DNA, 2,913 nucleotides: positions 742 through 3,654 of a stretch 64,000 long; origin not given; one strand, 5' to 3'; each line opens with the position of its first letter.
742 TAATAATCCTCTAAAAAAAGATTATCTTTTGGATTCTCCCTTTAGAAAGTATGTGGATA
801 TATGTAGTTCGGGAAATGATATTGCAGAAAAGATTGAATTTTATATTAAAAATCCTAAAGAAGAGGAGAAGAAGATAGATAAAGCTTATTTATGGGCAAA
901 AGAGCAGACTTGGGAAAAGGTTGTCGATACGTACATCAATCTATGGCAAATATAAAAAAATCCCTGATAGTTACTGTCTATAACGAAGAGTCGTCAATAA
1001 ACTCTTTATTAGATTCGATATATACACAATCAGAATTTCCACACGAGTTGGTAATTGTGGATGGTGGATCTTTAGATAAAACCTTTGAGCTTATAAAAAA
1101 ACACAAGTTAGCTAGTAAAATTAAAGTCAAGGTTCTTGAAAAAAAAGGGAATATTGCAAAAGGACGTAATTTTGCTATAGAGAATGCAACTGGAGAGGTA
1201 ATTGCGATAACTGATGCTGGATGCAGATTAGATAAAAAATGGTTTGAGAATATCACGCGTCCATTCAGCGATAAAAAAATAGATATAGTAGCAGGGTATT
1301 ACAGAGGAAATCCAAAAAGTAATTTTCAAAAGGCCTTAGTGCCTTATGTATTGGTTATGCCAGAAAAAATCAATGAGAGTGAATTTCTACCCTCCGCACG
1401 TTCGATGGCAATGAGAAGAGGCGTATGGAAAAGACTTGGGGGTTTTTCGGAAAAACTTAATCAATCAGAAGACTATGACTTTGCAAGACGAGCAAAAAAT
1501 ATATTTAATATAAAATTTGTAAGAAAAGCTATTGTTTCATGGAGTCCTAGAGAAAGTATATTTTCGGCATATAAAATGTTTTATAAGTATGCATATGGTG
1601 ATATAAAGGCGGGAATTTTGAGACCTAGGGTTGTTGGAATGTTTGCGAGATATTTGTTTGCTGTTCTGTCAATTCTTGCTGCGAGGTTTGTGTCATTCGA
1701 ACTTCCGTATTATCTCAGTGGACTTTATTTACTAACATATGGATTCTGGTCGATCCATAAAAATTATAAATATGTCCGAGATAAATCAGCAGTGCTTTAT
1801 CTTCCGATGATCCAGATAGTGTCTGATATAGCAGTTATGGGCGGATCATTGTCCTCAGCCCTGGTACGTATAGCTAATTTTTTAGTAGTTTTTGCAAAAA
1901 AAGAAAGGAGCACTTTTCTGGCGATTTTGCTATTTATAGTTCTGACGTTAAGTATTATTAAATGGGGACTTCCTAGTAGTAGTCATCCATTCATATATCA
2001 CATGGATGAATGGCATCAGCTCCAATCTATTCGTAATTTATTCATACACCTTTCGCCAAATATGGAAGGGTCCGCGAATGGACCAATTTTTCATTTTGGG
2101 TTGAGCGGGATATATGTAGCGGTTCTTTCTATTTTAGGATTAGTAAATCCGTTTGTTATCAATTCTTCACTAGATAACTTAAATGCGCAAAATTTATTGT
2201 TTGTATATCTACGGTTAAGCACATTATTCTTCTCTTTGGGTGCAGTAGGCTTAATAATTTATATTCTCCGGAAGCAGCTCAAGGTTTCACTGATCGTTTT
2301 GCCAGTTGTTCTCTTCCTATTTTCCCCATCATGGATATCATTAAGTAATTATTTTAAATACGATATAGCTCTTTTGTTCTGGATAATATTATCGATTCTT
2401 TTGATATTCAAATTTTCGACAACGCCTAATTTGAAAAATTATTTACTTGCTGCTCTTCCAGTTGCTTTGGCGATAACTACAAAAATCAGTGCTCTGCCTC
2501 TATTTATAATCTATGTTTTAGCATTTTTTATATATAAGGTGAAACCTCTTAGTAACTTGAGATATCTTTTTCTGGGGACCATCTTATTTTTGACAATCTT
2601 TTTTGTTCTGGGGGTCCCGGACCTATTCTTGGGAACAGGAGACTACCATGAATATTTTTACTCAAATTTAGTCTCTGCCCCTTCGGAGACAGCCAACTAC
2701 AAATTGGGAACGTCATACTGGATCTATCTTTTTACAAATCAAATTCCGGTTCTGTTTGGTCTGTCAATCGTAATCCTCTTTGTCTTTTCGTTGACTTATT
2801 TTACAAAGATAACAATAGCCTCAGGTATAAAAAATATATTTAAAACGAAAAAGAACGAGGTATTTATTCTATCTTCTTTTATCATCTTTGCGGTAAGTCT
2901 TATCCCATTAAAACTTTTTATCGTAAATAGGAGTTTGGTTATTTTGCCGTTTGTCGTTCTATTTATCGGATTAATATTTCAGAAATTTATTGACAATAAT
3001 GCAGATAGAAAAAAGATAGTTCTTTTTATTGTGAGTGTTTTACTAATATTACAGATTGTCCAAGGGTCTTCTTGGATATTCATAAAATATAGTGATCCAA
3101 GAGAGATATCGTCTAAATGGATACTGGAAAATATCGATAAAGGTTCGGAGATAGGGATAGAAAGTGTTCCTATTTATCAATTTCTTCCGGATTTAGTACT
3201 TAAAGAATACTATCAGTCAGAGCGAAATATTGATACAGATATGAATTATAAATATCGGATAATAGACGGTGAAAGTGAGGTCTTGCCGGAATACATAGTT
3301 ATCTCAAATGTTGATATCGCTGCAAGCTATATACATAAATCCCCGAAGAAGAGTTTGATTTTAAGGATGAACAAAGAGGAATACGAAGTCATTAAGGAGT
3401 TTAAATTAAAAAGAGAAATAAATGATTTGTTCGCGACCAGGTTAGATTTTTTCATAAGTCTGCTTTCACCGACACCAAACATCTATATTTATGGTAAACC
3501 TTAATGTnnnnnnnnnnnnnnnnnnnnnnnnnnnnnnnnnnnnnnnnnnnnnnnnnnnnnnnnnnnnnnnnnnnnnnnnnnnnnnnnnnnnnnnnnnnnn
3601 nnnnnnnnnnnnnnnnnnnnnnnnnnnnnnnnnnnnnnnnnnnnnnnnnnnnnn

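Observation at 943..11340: Two single-polypeptide GT2 (GT-A) plus GT-C fusion proteins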

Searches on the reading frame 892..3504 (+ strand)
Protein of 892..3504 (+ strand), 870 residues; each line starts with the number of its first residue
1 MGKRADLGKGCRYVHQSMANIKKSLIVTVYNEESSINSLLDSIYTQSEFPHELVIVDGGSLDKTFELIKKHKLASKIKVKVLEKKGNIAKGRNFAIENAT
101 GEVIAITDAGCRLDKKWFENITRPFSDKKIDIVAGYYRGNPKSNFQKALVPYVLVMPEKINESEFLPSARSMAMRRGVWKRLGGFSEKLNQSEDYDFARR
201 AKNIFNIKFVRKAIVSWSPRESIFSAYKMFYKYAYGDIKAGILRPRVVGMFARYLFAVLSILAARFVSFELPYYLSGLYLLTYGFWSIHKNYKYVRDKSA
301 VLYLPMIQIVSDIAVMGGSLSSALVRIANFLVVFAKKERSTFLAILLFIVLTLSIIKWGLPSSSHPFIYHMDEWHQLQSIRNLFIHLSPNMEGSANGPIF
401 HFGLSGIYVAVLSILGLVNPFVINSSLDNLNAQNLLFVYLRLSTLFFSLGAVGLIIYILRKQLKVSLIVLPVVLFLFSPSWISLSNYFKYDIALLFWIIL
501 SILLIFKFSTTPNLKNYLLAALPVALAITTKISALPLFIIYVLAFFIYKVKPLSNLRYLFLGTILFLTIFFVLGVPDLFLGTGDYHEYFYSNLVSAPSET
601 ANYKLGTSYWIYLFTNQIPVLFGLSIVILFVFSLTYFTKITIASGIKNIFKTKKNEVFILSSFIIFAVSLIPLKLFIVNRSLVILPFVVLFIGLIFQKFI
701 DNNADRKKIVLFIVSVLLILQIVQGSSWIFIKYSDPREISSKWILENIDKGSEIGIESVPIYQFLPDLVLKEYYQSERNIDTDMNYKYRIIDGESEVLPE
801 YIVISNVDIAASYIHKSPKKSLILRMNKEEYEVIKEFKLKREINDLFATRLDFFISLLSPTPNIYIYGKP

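Call 4: search_protein_families(library=pfam, proteins=[window:892-3504:+], max_evalue=0.01)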
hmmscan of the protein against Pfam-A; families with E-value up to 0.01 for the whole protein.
window:892-3504:+ (870 aa): 6 families
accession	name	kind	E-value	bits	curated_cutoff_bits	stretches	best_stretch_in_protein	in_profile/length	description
PF00535.33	Glycos_transf_2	-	6.5e-21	75.4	23.3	1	24-148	1-126/168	Glycosyl transferase family 2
PF13641.12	Glyco_tranf_2_3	-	2.1e-10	41.5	27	1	24-222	4-216/230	Glycosyltransferase like family 2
PF10111.15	Glyco_tranf_2_2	-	1.2e-09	38.5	27.3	2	24-123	1-104/276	Glycosyltransferase like family 2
PF13506.12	Glyco_transf_21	-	2.8e-06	27.3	21.7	1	96-204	26-140/174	Glycosyl transferase family 21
PF02366.24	PMT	-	3.1e-06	27.4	22.7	1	420-576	65-229/245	Dolichyl-phosphate-mannose-protein mannosyltransferase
PF13632.12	Glyco_trans_2_3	-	9.3e-06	26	27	1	171-287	76-196/198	Glycosyl transferase family group 2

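Call 5: search_protein_families(library=ncbifam, proteins=[window:943-3504:+], max_evalue=0.01)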
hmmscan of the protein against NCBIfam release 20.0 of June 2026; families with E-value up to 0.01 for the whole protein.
window:943-3504:+ (853 aa): 19 families
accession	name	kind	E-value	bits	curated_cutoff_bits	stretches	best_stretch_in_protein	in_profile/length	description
TIGR04283.1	glyco_like_mftF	equivalog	7.1e-19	68.3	182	1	7-199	2-184/221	TIGR04283 family arsenosugar biosynthesis glycosyltransferase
TIGR03965.1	mycofact_glyco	equivalog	5.5e-17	61.8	280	1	7-220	77-300/467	mycofactocin biosynthesis glycosyltransferase MftF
NF041875.1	EPS_EpsD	equivalog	6.7e-17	61.9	370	1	7-241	2-248/325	exopolysaccharide biosynthesis glycosyltransferase EpsD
NF007482.0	PRK10073.1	equivalog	7.4e-13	48.2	423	1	5-116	7-118/334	glycosyltransferase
NF047683.1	TeichurnBiosyTuaG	equivalog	7.2e-10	38.9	400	1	7-94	9-97/252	teichuronic acid biosynthesis protein TuaG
NF038302.1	EPS_HpsE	equivalog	4.6e-09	35.7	300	1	7-162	4-175/307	hormogonium polysaccharide biosynthesis glycosyltransferase HpsE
TIGR03937.1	PgaC_IcaA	equivalog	4.2e-08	32.6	422.3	1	7-126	48-165/407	poly-beta-1,6-N-acetyl-D-glucosamine synthase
NF053739.1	GlytfEpsEBac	equivalog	5.9e-08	32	450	1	5-91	2-90/265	glycosyltransferase EpsE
NF041394.1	GtaseAglG_Halo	equivalog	4.1e-07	29.6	440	1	6-123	3-122/304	glucosyl-dolichyl phosphate glucuronosyltransferase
NF038299.1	EPS_HpsN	equivalog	4.9e-07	29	425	1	7-119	4-118/317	hormogonium polysaccharide biosynthesis glycosyltransferase HpsN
TIGR03472.1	HpnI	equivalog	3.6e-06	26.1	310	1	79-185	122-236/373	bacteriohopanetetrol glucosamine biosynthesis glycosyltransferase HpnI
NF047588.1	GlcsyltransPgfSStrep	equivalog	6.4e-06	25.6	500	1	5-108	2-110/308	glycosyltransferase PgfS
TIGR03663.1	TIGR03663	subfamily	1.4e-05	24.3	126.25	1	423-653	73-307/435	flippase activity-associated protein Agl23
NF010496.0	PRK13915.1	equivalog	0.00016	20.9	262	1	7-121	34-156/307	glucosyl-3-phosphoglycerate synthase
NF058614.1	PPMAGASynPpgS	equivalog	0.00084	18.8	370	1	8-129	4-122/226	polyprenyl-phospho-N-acetylgalactosaminyl synthase PpgS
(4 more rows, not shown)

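Call 6: search_solved_structures(query=window:943-3504:+, max_evalue=1)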
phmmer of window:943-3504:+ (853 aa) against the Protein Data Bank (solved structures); distinct sequences matched with E-value up to 1: 21.
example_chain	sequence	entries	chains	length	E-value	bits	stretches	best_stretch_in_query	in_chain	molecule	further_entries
5tze_C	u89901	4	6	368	4.4e-10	41.6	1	5-143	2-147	Glycosyl transferase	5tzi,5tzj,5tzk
5tz8_A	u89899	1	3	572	1e-09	40.3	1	5-143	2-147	Glycosyl transferase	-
6yv7_B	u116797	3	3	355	1.3e-06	30.1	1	7-176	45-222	Glycosyl transferase, family 2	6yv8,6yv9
6yv7_A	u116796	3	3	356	1.3e-06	30.1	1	7-176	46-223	Glycosyl transferase, family 2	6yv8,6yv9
8bz8_A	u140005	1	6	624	5.7e-06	28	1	3-119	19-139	Glycosyltransferase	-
8bz4_A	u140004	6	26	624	5.7e-06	28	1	3-119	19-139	Glycosyltransferase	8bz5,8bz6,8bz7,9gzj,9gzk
5hea_A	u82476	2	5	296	3.8e-05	25.2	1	7-117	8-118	Putative glycosyltransferase (GalT1)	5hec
2z87_A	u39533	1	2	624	0.00027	22.4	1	7-195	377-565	Chondroitin synthase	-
2z86_A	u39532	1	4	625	0.00027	22.4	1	7-195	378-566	Chondroitin synthase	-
8vh7_A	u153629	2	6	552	0.0026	19.2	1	3-185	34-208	Heparosan synthase B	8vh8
8viw_A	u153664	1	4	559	0.0026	19.1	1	3-185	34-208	Heparosan synthase B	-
9omh_A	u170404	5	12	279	0.0027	19.1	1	8-121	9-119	Glycosyltransferase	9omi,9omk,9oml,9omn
9omj_A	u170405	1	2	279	0.0028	19.1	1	8-121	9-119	Glycosyltransferase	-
6p61_A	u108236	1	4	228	0.0029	19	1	7-104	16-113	Glycosyltransferase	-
9omm_A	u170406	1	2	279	0.003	19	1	8-120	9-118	Glycosyltransferase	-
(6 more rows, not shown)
